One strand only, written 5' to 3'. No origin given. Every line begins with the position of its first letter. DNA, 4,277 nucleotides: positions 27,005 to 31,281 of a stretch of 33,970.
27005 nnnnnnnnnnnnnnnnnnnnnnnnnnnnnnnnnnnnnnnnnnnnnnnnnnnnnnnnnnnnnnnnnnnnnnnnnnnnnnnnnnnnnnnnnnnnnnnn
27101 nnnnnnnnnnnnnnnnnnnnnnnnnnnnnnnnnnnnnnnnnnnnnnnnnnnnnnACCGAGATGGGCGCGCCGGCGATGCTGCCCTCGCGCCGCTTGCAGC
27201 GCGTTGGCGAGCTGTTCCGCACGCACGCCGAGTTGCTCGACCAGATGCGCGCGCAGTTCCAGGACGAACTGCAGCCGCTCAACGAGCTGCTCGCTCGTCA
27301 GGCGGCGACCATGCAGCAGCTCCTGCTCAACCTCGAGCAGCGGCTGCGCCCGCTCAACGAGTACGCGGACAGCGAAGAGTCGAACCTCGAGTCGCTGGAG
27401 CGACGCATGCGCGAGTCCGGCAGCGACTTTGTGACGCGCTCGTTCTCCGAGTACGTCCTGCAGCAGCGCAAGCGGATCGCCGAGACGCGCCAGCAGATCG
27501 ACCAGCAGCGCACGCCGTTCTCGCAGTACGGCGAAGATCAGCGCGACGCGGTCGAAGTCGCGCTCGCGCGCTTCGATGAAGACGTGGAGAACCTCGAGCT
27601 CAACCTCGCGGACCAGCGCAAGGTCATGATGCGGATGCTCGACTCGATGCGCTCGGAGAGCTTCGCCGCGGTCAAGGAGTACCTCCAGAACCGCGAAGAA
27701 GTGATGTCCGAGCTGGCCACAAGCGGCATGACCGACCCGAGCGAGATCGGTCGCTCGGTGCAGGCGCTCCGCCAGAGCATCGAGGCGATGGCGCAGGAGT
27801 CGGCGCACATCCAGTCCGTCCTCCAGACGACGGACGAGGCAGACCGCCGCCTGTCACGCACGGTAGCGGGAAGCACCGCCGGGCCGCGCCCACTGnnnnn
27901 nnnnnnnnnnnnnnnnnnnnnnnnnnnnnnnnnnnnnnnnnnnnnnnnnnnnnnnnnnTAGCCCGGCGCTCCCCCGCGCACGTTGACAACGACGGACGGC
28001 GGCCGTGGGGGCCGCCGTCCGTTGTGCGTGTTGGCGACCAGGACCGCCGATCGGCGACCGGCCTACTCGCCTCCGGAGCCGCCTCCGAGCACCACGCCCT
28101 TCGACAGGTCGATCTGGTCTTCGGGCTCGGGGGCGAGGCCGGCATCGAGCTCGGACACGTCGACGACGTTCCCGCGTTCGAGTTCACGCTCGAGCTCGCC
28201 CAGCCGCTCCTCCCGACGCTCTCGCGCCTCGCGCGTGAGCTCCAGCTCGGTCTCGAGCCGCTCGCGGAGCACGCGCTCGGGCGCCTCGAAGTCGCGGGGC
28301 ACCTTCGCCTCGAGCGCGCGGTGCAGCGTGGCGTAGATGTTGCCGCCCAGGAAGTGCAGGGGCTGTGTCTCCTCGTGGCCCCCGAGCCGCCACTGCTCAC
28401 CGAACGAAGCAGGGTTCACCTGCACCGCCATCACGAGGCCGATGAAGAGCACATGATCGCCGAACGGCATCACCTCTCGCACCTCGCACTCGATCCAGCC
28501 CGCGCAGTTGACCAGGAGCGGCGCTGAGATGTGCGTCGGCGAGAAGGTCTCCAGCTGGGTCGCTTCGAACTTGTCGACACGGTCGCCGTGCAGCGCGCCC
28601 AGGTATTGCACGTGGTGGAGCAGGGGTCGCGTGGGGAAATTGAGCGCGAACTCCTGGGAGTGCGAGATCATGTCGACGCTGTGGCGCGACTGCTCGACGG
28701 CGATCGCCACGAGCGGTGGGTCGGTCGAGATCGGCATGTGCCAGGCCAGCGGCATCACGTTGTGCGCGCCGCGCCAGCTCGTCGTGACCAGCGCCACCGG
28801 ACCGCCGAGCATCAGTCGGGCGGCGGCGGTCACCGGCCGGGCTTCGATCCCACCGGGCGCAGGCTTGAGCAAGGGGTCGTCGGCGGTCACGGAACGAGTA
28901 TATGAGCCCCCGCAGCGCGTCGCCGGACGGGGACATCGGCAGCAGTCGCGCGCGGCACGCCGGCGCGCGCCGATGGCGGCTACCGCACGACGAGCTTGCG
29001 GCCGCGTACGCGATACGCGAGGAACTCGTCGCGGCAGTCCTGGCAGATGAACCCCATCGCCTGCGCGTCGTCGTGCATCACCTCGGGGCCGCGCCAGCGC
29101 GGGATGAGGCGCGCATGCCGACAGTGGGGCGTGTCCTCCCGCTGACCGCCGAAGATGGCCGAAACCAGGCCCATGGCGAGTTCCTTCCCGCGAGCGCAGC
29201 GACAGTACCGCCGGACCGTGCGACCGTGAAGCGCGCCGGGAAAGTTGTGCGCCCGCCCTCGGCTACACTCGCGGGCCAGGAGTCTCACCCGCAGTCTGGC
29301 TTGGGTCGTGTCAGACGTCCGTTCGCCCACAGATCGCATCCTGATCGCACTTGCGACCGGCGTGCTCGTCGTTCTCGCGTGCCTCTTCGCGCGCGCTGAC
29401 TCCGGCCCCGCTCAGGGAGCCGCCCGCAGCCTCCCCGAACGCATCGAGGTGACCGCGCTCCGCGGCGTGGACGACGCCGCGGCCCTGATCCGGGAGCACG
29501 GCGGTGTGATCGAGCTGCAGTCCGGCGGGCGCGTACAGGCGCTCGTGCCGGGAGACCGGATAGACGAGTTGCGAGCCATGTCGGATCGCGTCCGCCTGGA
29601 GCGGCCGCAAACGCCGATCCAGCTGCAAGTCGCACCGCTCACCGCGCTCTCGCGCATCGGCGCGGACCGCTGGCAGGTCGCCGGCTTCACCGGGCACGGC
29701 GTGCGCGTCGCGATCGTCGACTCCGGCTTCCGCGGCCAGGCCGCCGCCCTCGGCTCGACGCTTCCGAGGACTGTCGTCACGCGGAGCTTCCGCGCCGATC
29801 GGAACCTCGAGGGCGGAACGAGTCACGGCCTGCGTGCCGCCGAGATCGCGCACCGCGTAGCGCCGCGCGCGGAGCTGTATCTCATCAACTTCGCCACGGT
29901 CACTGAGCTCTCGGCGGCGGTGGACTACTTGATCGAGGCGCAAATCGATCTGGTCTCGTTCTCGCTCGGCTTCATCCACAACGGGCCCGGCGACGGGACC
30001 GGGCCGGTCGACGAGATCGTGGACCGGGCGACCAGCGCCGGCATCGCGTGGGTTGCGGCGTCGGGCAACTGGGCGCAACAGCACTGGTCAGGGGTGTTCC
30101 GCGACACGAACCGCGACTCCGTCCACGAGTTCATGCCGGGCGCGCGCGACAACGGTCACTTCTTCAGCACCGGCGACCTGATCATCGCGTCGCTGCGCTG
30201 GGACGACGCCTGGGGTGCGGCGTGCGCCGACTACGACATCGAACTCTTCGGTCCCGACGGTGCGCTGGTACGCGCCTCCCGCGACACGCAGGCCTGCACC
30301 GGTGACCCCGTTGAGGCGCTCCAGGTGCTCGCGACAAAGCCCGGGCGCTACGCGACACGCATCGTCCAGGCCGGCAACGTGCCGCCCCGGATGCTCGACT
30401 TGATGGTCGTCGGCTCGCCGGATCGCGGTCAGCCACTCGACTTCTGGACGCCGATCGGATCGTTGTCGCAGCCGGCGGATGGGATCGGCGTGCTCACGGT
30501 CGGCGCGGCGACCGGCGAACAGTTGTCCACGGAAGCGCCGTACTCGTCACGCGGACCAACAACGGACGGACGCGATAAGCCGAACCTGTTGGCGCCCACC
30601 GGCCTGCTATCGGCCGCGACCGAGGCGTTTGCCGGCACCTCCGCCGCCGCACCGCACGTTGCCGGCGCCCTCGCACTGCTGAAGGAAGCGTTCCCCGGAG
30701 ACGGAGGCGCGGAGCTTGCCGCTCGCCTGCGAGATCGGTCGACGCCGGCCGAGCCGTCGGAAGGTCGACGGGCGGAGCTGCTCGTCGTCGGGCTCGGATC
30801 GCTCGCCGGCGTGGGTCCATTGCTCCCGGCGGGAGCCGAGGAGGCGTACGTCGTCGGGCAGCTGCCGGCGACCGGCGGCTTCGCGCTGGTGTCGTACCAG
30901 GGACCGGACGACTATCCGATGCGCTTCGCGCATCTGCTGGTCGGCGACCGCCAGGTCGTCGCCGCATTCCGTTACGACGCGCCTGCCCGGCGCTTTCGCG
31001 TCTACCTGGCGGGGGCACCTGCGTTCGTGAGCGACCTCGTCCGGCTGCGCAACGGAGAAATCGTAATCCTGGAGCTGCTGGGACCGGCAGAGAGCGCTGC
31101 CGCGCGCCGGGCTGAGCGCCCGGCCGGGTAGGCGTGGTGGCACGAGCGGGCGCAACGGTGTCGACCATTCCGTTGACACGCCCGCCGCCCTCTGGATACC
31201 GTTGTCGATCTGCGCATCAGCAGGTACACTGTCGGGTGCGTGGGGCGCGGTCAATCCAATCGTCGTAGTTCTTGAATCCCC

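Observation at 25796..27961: Class-A beta-lactamase-like ectodomain joined through a TM helix to a long cytoplasmic coiled-coil: candidate novel transmembrane sensor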

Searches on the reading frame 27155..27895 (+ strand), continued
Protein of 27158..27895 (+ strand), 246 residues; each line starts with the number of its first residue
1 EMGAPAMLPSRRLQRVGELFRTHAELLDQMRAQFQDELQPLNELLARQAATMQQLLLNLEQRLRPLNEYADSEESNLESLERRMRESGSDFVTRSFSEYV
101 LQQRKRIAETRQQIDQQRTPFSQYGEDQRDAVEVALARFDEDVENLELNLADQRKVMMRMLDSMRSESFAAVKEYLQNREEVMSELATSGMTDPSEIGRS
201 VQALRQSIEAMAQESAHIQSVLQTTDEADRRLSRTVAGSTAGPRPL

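Call 71: fold_search(model_id=the predicted structure, library=viral)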
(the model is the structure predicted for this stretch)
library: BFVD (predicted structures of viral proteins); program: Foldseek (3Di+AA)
matches with E <= 10: 148; with E <= 0.001: 0
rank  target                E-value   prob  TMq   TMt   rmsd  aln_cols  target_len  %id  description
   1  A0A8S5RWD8            5.5e-01  0.28  0.27  0.19  33.5       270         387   15  Toxic anion resistance protein (TelA) [Siphoviridae sp. ctHip2]
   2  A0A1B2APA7            5.5e-01  0.20  0.24  0.09  24.0       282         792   15  (no name in the UniProt tables at hand)
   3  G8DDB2                6.5e-01  0.23  0.26  0.16  28.0       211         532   15  (no name in the UniProt tables at hand)
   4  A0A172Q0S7            7.7e-01  0.14  0.21  0.22  40.7       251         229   13  PspA/IM30 family protein [Acinetobacter phage vB_AbaM_ME3]
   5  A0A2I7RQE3            1.2e+00  0.15  0.24  0.10  24.1       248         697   18  (no name in the UniProt tables at hand)
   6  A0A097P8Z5            1.2e+00  0.12  0.23  0.09  31.9       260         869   16  Desmoplakin [Sucra jujuba nucleopolyhedrovirus]
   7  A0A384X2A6            1.3e+00  0.08  0.17  0.09  23.9       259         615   16  (no name in the UniProt tables at hand)
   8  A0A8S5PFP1            1.4e+00  0.18  0.28  0.10  39.8       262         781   15  Minor tail protein [Siphoviridae sp. ctwDU14]
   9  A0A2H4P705            1.4e+00  0.10  0.21  0.08  29.5       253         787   13  GDSL-like lipase [Pseudomonas phage nickie]
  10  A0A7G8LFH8            1.6e+00  0.08  0.18  0.12  41.5       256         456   16  (no name in the UniProt tables at hand)
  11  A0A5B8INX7            1.8e+00  0.15  0.27  0.11  31.8       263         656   10  Uncharacterized protein [Mimiviridae sp. ChoanoV1]
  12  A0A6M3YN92            2.2e+00  0.14  0.26  0.27  19.2       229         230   13  Transcriptional activator [Alteromonas phage vB_AcoS-R7M]
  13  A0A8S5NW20            2.3e+00  0.15  0.29  0.12  38.9       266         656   14  Minor tail protein [Siphoviridae sp. ctVzN31]
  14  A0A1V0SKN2            2.4e+00  0.08  0.21  0.20  41.4       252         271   12  Uncharacterized protein [Klosneuvirus KNV1]
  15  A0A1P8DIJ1            2.6e+00  0.07  0.22  0.11  19.4       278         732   14  (no name in the UniProt tables at hand)
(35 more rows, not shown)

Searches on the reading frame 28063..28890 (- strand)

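Call 37: search_protein_families(library=pfam, proteins=[window:28063-28890:-], max_evalue=0.00001)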
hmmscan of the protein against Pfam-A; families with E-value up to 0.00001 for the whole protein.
window:28063-28890:- (275 aa): 1 family
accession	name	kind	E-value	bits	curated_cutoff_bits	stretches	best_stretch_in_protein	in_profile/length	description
PF01613.24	Flavin_Reduct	-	2e-30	106.4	27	1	29-165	5-140/153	Flavin reductase like domain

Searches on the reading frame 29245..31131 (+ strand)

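Call 37: search_protein_families(library=pfam, proteins=[window:29245-31131:+], max_evalue=0.00001)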
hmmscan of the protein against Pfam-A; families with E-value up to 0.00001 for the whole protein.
window:29245-31131:+ (628 aa): 1 family
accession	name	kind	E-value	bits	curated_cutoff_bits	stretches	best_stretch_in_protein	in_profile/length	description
PF00082.27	Peptidase_S8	-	1.6e-23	83.9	21.8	2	406-499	163-273/288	Subtilase family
